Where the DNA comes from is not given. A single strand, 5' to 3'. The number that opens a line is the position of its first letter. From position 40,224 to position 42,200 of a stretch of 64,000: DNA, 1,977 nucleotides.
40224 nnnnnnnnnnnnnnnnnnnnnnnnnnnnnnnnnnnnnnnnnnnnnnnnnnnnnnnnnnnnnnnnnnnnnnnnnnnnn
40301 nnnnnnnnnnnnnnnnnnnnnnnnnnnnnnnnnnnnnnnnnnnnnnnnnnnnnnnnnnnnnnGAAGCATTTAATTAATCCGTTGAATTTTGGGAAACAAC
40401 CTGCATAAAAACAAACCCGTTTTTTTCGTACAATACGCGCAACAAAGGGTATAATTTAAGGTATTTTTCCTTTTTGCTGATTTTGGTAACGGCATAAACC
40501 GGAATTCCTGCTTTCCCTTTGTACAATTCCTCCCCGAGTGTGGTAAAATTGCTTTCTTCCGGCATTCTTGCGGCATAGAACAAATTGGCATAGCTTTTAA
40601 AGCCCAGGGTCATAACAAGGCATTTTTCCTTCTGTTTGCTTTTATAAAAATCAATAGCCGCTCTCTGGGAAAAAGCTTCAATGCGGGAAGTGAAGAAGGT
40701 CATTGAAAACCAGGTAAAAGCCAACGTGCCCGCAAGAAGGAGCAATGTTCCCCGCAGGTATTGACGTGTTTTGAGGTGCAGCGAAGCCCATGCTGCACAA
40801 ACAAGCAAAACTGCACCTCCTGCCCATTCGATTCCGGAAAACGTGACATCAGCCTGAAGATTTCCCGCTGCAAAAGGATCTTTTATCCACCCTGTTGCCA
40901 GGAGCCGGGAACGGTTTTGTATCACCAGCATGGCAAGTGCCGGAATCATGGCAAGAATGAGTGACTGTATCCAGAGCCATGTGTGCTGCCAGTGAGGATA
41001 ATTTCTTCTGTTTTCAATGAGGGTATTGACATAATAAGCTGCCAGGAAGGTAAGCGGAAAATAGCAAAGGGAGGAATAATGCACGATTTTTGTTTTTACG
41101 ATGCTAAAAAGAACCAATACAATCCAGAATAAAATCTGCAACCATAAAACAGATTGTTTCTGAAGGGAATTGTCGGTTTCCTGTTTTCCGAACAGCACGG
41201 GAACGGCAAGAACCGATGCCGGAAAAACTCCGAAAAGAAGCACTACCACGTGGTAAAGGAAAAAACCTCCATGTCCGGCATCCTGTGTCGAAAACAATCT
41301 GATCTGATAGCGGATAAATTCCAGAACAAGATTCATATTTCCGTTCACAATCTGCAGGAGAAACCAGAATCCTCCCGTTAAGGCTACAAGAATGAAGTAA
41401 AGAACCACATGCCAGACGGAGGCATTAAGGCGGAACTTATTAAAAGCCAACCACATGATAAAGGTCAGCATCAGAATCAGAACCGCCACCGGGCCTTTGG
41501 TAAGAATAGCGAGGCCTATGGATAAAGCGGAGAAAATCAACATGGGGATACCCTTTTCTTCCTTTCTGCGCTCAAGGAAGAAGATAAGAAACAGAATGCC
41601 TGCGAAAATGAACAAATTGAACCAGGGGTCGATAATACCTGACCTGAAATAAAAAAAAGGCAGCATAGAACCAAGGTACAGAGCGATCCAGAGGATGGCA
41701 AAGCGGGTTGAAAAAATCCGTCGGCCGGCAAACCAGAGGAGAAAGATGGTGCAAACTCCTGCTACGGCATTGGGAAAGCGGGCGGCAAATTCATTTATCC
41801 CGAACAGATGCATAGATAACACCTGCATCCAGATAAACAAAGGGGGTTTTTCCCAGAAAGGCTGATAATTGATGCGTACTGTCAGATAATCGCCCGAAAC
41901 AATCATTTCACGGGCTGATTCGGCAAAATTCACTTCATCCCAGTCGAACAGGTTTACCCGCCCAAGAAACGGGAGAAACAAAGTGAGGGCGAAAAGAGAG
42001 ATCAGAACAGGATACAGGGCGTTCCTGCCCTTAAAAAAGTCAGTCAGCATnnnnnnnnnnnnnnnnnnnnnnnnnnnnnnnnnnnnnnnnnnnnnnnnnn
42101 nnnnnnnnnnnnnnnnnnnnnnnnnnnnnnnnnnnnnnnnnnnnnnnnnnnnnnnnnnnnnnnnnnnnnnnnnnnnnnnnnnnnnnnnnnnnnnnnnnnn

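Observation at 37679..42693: Five-gene operon PAP2 / ArnT-like / GT2 / glucuronokinase-like GHMP kinase / GalU-type, a putative envelope glycolipid (lipid A/LPS) remodelling module fed by a sugar-1-P salvage route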

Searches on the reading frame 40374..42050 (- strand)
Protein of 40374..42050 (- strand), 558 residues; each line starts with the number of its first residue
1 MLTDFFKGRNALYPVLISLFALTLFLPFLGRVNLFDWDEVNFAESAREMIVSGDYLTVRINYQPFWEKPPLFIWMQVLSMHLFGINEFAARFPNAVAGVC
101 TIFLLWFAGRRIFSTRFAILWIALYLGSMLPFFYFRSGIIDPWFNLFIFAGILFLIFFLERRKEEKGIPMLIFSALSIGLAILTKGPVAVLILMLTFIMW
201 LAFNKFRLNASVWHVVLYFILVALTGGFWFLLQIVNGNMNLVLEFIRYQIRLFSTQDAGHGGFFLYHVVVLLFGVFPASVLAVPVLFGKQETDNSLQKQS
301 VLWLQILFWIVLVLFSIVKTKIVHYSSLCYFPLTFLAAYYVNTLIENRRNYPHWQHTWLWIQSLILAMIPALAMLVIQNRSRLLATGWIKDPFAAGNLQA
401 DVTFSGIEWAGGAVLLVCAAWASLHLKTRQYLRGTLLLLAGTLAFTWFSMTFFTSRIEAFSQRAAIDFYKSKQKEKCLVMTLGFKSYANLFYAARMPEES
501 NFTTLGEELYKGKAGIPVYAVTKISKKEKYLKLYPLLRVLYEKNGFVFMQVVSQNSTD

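Call 3: search_protein_families(library=pfam, proteins=[window:40374-42050:-], max_evalue=0.001)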
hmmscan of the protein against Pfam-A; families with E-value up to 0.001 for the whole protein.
window:40374-42050:- (558 aa): 1 family
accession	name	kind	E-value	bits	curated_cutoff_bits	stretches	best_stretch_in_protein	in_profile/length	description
PF13231.12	PMT_2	-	3.9e-18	66.6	26.1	1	68-223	2-153/160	Dolichyl-phosphate-mannose-protein mannosyltransferase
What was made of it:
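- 40374..42050 (-): ArnT-like GT-C membrane glycosyltransferase (PMT_2 family), 558 aa from the ATG. PF13231 (call 3).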

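Call 4: search_protein_families(library=ncbifam, proteins=[window:40374-42050:-], max_evalue=0.001)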
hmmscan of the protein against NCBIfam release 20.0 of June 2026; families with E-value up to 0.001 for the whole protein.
window:40374-42050:- (558 aa): 1 family
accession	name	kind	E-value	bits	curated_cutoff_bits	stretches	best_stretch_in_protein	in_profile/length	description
NF009784.2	PRK13279.1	equivalog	7.7e-30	104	567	1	13-364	7-355/539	lipid IV(A) 4-amino-4-deoxy-L-arabinosyltransferase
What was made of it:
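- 40374..42050 (-): Only NCBIfam hit is ArnT, E 7.7e-30 and below cutoff (call 4).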

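Call 14: search_solved_structures(query=window:40374-42050:-, max_evalue=1, show_alignments=1)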
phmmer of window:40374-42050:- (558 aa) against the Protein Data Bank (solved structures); distinct sequences matched with E-value up to 1: 1.
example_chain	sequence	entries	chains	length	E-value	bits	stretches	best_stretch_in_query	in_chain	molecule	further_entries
5ezm_A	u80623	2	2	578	3.9e-14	55.5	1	15-327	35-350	4-amino-4-deoxy-L-arabinose transferase or related glycosyltransferases of PMT family | 4-amino-4-deoxy-L-arabinose (L-Ara4N) transferase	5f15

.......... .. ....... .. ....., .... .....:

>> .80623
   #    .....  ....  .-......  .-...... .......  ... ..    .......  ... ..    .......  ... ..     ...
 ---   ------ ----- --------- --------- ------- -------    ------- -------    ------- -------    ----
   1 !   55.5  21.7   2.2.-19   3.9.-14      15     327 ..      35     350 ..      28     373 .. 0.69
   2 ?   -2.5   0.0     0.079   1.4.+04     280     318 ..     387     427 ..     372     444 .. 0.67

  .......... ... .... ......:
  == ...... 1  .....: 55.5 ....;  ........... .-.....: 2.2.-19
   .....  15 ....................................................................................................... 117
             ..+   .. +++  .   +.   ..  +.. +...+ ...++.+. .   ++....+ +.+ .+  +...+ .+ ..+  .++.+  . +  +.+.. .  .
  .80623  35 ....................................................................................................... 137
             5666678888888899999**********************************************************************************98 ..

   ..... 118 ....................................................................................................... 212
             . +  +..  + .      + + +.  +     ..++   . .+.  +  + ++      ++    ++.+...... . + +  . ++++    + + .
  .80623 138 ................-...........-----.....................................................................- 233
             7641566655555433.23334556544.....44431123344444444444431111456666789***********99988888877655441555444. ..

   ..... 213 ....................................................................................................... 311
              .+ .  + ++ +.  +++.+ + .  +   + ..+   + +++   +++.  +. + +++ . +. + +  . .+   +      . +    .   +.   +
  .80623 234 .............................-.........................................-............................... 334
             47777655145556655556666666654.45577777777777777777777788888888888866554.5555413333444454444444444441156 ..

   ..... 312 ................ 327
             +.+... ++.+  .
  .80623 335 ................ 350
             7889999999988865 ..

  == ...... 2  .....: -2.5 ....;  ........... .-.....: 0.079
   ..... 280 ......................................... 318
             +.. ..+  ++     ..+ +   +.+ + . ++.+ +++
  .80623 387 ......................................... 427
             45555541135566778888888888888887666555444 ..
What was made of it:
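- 40374..42050 (-): Only PDB sequence hit is ArnT 5ezm, E 3.9e-14 (call 14).
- On Protein O-mannosyltransferases (PMT, GT39): No PMT hit by phmmer (call 14).
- phmmer finds ArnT but no PMT in the PDB (call 14).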

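Call 18: find_homologous_proteins(query=window:40374-42050:-)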
Query window:40374-42050:- (558 aa): 7993 proteins with E <= 0.001 among 8000 candidates; the best 120 are listed.
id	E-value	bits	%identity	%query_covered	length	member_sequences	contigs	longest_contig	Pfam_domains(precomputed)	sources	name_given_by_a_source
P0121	0.0e+0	1245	100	100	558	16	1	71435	PF13231.13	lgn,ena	-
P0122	0.0e+0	1111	89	100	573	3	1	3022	PF13231.13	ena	-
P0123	0.0e+0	1096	86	100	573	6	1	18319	PF13231.13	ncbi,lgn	-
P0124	0.0e+0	1060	84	100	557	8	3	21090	PF02366.25,PF13231.13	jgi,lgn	-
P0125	4.3e-280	948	74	100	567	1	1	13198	PF13231.13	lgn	-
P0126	7.3e-259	878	72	95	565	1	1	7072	PF13231.13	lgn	-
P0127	1.1e-237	808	65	97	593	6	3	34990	PF13231.13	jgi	-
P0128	3.7e-181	622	72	68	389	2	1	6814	-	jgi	-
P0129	6.8e-178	611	54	96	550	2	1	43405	PF13231.13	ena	-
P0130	1.8e-173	596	53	94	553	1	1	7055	PF13231.13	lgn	-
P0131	2.3e-172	593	52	97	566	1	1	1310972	PF13231.13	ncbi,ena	-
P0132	2.7e-171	589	53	96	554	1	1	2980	PF13231.13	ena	-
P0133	5.6e-171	588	54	95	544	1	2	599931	PF13231.13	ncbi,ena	-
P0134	9.0e-170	584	54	95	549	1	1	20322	PF13231.13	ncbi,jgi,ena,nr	ncbi:MAG TPA: glycosyltransferase family 39 protein [Bacteroidales bacterium]|nr:glycosyltransferase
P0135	9.6e-170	584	51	94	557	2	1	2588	PF13231.13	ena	-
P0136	9.9e-170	584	53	95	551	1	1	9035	PF13231.13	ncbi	-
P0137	6.1e-169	581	49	97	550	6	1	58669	PF13231.13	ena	-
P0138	1.3e-168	580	51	97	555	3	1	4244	PF13231.13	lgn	-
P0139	2.5e-168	579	51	96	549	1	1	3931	PF13231.13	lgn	-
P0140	5.9e-168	578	49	97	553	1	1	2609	PF13231.13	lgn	-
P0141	9.0e-168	578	50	99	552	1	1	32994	PF13231.13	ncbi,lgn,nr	ncbi:MAG: glycosyltransferase family 39 protein [Bacteroidales bacterium]|nr:glycosyltransferase fam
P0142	1.1e-167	577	50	97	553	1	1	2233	PF13231.13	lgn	-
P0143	3.1e-167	576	50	98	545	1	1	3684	PF13231.13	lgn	-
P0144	3.5e-167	576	50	97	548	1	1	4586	PF13231.13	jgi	jgi:4-amino-4-deoxy-L-arabinose transferase-like glycosyltransferase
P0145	4.9e-167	575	51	97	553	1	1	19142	PF13231.13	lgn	-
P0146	6.1e-167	575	52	97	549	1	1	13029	PF13231.13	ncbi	-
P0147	9.6e-167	574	50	97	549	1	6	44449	PF13231.13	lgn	-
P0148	1.6e-166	573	52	96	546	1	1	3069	PF13231.13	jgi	jgi:4-amino-4-deoxy-L-arabinose transferase-like glycosyltransferase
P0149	2.4e-166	573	50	99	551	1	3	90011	PF02366.25,PF13231.13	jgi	jgi:4-amino-4-deoxy-L-arabinose transferase-like glycosyltransferase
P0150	2.9e-166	573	51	97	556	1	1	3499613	PF13231.13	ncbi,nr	ncbi:MAG: glycosyltransferase family 39 protein [Bacteroidales bacterium]|nr:MAG: glycosyltransferas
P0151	3.6e-166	572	49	98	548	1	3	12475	PF02366.25,PF13231.13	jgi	jgi:hypothetical protein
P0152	4.7e-166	572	51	97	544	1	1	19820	PF13231.13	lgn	-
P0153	6.7e-166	571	52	95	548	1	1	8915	PF13231.13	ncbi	-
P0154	7.9e-166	571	51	97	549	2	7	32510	PF13231.13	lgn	-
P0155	1.4e-165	570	51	94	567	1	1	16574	PF13231.13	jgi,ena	-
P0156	1.8e-165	570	48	97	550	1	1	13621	PF13231.13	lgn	-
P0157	1.9e-165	570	50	99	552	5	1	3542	PF13231.13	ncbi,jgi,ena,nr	ncbi:MAG TPA: glycosyltransferase family 39 protein [Bacteroidales bacterium]|nr:glycosyltransferase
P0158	5.4e-165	568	50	97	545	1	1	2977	PF13231.13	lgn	-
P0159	5.5e-165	568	50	97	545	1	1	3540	PF13231.13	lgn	-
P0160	7.9e-165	568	51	96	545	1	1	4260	PF13231.13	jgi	jgi:4-amino-4-deoxy-L-arabinose transferase-like glycosyltransferase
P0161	1.1e-164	567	51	97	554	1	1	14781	PF02366.25,PF13231.13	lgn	-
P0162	1.3e-164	567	52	95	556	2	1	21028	PF13231.13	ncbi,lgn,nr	ncbi:MAG: glycosyl transferase [Bacteroidetes bacterium]|nr:MAG: glycosyl transferase [Bacteroidota 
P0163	1.4e-164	567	51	96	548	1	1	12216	PF13231.13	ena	-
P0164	1.8e-164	567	49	97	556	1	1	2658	PF13231.13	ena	-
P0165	2.3e-164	566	52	97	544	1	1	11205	PF13231.13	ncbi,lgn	-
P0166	2.4e-164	566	50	98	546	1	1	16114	PF02366.25,PF13231.13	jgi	jgi:4-amino-4-deoxy-L-arabinose transferase-like glycosyltransferase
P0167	2.8e-164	566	50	96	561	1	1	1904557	PF13231.13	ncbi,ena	-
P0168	3.5e-164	566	51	97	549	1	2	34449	PF13231.13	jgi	-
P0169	5.0e-164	565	51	94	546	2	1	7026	PF13231.13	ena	-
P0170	5.3e-164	565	51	96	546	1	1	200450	PF13231.13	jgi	jgi:4-amino-4-deoxy-L-arabinose transferase-like glycosyltransferase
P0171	6.6e-164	565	51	97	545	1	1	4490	PF13231.13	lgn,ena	-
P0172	7.6e-164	565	51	96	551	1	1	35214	PF13231.13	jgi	jgi:4-amino-4-deoxy-L-arabinose transferase-like glycosyltransferase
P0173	8.0e-164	565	50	96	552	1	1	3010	PF13231.13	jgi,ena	-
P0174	1.2e-163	564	50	95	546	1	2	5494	PF13231.13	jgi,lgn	-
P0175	1.3e-163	564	52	94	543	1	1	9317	PF02366.25,PF13231.13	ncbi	ncbi:MAG: ArnT family glycosyltransferase [Bacteroidota bacterium]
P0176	1.7e-163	563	51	94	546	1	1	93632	PF13231.13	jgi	jgi:Dolichyl-phosphate-mannose-protein mannosyltransferase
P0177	2.3e-163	563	50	97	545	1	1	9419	PF13231.13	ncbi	-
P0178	2.3e-163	563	49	98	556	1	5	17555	PF13231.13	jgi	jgi:4-amino-4-deoxy-L-arabinose transferase-like glycosyltransferase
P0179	2.7e-163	563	51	97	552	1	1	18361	PF13231.13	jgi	jgi:4-amino-4-deoxy-L-arabinose transferase-like glycosyltransferase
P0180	3.1e-163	563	50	97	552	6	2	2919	PF13231.13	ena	-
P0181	3.9e-163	562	50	97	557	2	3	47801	PF13231.13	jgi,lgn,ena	jgi:4-amino-4-deoxy-L-arabinose transferase-like glycosyltransferase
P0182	4.4e-163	562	49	97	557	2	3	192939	PF13231.13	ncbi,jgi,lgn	-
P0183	4.5e-163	562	49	97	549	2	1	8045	PF02366.25,PF13231.13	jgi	jgi:4-amino-4-deoxy-L-arabinose transferase-like glycosyltransferase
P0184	4.7e-163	562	50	97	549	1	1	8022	PF02366.25,PF13231.13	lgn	-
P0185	5.1e-163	562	52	95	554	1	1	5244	PF13231.13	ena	-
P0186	7.6e-163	561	49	98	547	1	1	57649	PF13231.13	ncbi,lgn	-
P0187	7.8e-163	561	50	97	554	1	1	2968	PF13231.13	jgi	jgi:4-amino-4-deoxy-L-arabinose transferase-like glycosyltransferase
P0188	1.1e-162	561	52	95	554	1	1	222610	PF13231.13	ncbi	-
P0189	1.2e-162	561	51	97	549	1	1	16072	PF02366.25,PF13231.13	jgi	jgi:4-amino-4-deoxy-L-arabinose transferase-like glycosyltransferase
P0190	1.4e-162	560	51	96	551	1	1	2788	PF13231.13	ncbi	-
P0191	1.6e-162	560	51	97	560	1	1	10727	PF13231.13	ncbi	-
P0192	1.8e-162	560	50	96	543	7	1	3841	PF02366.25,PF13231.13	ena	-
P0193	1.8e-162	560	50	94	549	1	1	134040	PF13231.13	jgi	jgi:4-amino-4-deoxy-L-arabinose transferase-like glycosyltransferase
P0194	1.8e-162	560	50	94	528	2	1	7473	PF13231.13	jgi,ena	-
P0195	2.9e-162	559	51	97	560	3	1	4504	PF13231.13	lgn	-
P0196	2.9e-162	559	48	97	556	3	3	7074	PF13231.13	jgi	jgi:4-amino-4-deoxy-L-arabinose transferase-like glycosyltransferase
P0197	3.0e-162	559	48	99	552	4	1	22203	PF13231.13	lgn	-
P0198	3.5e-162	559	50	97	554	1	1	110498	PF13231.13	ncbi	ncbi:MAG: glycosyltransferase family 39 protein [Bacteroidales bacterium]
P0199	3.7e-162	559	50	97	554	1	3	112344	PF13231.13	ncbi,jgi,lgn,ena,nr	ncbi:MAG TPA: glycosyltransferase family 39 protein [Bacteroides sp.]|nr:glycosyltransferase family 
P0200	6.4e-162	558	51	94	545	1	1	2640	PF13231.13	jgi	jgi:4-amino-4-deoxy-L-arabinose transferase-like glycosyltransferase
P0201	8.2e-162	558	49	98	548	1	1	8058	PF02366.25,PF13231.13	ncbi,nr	ncbi:MAG: glycosyltransferase family 39 protein [Bacteroidales bacterium]|nr:glycosyltransferase fam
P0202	8.4e-162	558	49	97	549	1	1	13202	PF13231.13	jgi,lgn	jgi:4-amino-4-deoxy-L-arabinose transferase-like glycosyltransferase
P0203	8.5e-162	558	49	98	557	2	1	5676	PF13231.13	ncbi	-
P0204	9.0e-162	558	49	97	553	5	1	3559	PF02366.25,PF13231.13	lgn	-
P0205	9.4e-162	558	50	94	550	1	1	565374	PF13231.13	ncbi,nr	ncbi:MAG: glycosyltransferase family 39 protein [Bacteroidota bacterium]|nr:glycosyltransferase fami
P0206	9.9e-162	558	51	97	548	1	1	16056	PF13231.13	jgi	jgi:4-amino-4-deoxy-L-arabinose transferase-like glycosyltransferase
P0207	1.3e-161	557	50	97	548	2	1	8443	PF13231.13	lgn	-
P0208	1.3e-161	557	51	95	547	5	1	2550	PF13231.13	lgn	-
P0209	1.5e-161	557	49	97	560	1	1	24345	PF13231.13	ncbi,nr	ncbi:MAG: glycosyltransferase family 39 protein [Bacteroidales bacterium]|nr:glycosyltransferase fam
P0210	1.5e-161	557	48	100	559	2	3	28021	PF13231.13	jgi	jgi:4-amino-4-deoxy-L-arabinose transferase-like glycosyltransferase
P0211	1.9e-161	557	50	96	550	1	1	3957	PF13231.13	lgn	-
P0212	1.9e-161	557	50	97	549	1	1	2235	PF02366.25,PF13231.13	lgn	-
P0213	2.1e-161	557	49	96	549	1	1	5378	PF02366.25,PF13231.13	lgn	-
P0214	2.2e-161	556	50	95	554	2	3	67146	PF13231.13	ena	-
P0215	2.3e-161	556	49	97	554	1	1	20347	PF02366.25,PF13231.13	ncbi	-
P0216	2.5e-161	556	49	97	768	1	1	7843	PF01569.28,PF13231.13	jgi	jgi:4-amino-4-deoxy-L-arabinose transferase-like glycosyltransferase/membrane-associated phospholipi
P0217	2.6e-161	556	50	94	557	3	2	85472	PF13231.13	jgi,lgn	jgi:4-amino-4-deoxy-L-arabinose transferase-like glycosyltransferase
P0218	2.8e-161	556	50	97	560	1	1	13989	PF13231.13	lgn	-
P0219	3.0e-161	556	50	97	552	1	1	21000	PF13231.13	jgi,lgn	jgi:4-amino-4-deoxy-L-arabinose transferase-like glycosyltransferase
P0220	3.3e-161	556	50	96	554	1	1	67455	PF02366.25,PF13231.13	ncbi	-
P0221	4.0e-161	556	49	97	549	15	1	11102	PF02366.25,PF13231.13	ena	-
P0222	4.1e-161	556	51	96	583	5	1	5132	PF13231.13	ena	-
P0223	4.2e-161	556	49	95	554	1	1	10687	PF02366.25,PF13231.13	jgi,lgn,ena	-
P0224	4.4e-161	555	49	97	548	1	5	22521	PF13231.13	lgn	-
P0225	5.0e-161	555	49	97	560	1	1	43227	PF13231.13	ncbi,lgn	-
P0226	5.1e-161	555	49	97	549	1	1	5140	PF13231.13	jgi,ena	-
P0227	5.3e-161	555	50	97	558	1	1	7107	PF13231.13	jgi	jgi:hypothetical protein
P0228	5.4e-161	555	49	98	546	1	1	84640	PF13231.13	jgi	jgi:4-amino-4-deoxy-L-arabinose transferase-like glycosyltransferase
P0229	6.1e-161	555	51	94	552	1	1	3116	PF02366.25,PF13231.13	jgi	jgi:4-amino-4-deoxy-L-arabinose transferase-like glycosyltransferase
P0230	7.7e-161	555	49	97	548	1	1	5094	PF13231.13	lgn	-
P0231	7.7e-161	555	51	97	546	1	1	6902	PF13231.13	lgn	-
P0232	8.3e-161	555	49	96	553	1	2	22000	PF13231.13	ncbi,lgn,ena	-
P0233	8.8e-161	555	51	95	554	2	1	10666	PF02366.25,PF13231.13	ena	-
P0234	1.0e-160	554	49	97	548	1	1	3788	PF13231.13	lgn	-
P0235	1.1e-160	554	50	97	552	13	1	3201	PF13231.13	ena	-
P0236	1.2e-160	554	50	97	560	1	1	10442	PF13231.13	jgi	jgi:4-amino-4-deoxy-L-arabinose transferase-like glycosyltransferase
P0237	1.4e-160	554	50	97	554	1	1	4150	PF02366.25,PF13231.13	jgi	jgi:4-amino-4-deoxy-L-arabinose transferase-like glycosyltransferase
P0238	1.5e-160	554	49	97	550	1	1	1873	PF13231.13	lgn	-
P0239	1.7e-160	554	50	97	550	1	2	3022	PF13231.13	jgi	jgi:4-amino-4-deoxy-L-arabinose transferase-like glycosyltransferase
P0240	1.7e-160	554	50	97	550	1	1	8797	PF13231.13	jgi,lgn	-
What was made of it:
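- The GT-C is in Pfam PMT_2, and some homologues also hit PF02366 (calls 3, 18).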

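Call 19: find_encoding_contigs(protein=P0150, flank=7000, max_places=2)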
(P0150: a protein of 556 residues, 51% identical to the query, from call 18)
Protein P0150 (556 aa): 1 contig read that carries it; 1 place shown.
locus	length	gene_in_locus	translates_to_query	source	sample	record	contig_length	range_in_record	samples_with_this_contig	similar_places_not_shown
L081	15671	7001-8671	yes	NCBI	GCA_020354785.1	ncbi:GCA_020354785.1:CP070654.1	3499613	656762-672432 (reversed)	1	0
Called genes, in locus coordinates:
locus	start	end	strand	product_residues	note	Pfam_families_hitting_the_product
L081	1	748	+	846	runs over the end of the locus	PF13620:CarboxypepD_reg (weak), PF13715:CarbopepD_reg_2, PF07715:Plug, PF00593:TonB_dep_Rec_b-barrel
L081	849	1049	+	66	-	PF19762:DUF6249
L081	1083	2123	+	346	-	PF02837:Glyco_hydro_2_N (faint), PF13364:BetaGal_ABD2 (weak), PF22666:Glyco_hydro_2_N2 (faint)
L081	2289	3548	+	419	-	PF00924:MS_channel_2nd, PF21082:MS_channel_3rd (weak)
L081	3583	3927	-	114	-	PF00543:P-II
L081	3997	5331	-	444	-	PF00909:Ammonium_transp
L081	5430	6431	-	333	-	PF03590:AsnA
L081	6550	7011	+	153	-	PF14378:PAP2_3 (weak), PF01569:PAP2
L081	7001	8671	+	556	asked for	PF13231:PMT_2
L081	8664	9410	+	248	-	PF00535:Glycos_transf_2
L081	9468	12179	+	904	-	PF23748:Beta-prop_LRRK2 (faint), PF07494:Reg_prop (weak), PF07495:Y_Y_Y, PF00512:HisKA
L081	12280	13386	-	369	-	PF13385:Laminin_G_3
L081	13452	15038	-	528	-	PF22848:ASD1_dom, PF06964:Alpha-L-AF_C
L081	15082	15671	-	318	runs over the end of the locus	PF04616:Glyco_hydro_43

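Call 20: find_encoding_contigs(protein=P0205, flank=7000, max_places=2)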
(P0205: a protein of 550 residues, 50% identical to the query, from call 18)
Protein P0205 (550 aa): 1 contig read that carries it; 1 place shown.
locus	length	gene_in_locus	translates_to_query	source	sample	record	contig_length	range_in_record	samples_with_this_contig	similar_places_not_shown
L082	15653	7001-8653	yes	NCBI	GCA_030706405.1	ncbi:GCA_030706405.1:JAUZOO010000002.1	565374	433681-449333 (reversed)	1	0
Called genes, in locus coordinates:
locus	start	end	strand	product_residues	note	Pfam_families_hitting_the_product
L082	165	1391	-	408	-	PF06723:MreB_Mbl, PF00012:HSP70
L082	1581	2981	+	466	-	PF00753:Lactamase_B, PF23023:Anti-Pycsar_Apyc1 (weak), PF12706:Lactamase_B_2 (faint), PF16661:Lactamase_B_6 (weak), PF10996:Beta-Casp, PF07521:RMMBL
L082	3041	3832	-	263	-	PF00702:Hydrolase (faint), PF08282:Hydrolase_3, PF05116:S6PP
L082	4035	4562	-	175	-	PF09695:YtfJ_HI0045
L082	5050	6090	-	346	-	PF01087:GalP_UDP_transf, PF02744:GalP_UDP_tr_C, PF01230:HIT (weak)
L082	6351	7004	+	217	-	PF14378:PAP2_3, PF01569:PAP2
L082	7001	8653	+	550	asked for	PF13231:PMT_2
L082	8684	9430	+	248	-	PF00535:Glycos_transf_2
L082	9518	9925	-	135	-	PF01641:SelR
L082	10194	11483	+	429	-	PF00364:Biotin_lipoyl, PF02817:E3_binding, PF00198:2-oxoacid_dh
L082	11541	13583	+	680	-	PF00676:E1_dh, PF02779:Transket_pyr, PF02780:Transketolase_C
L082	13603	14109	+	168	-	PF00258:Flavodoxin_1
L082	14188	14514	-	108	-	-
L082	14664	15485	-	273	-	PF00793:DAHP_synth_1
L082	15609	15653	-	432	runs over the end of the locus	PF05496:RuvB_N, PF00158:Sigma54_activat (faint), PF13173:AAA_14 (weak), PF13401:AAA_22 (faint), PF00004:AAA, PF07728:AAA_5 (weak), PF16193:AAA_assoc_2, PF12002:MgsA_C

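Call 21: find_encoding_contigs(protein=P0216, flank=7000, max_places=2)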
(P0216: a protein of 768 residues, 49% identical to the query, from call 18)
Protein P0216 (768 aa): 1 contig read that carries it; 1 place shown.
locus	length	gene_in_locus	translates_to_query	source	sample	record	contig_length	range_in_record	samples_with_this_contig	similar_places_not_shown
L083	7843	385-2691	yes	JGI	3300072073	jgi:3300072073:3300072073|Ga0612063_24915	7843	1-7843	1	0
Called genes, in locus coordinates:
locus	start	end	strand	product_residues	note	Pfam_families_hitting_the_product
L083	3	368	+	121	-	?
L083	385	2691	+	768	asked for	PF01569:PAP2, PF13231:PMT_2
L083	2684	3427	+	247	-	PF00535:Glycos_transf_2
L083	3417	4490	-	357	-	PF01408:GFO_IDH_MocA, PF02894:GFO_IDH_MocA_C, PF22725:GFO_IDH_MocA_C3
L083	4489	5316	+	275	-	PF02424:ApbE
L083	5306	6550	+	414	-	PF01408:GFO_IDH_MocA, PF22725:GFO_IDH_MocA_C3, PF02894:GFO_IDH_MocA_C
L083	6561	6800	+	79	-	-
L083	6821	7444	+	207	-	PF04055:Radical_SAM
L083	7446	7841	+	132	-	?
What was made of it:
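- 42040..42693 (-): PAP2-family membrane phosphatase, first gene of the unit. The PSGH and SRX5HX3D catalytic motifs are intact. One database protein, P0216, fuses it to the GT-C (calls 18, 21).
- There is a PAP2::GT-C fusion, P0216 (calls 18, 21).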
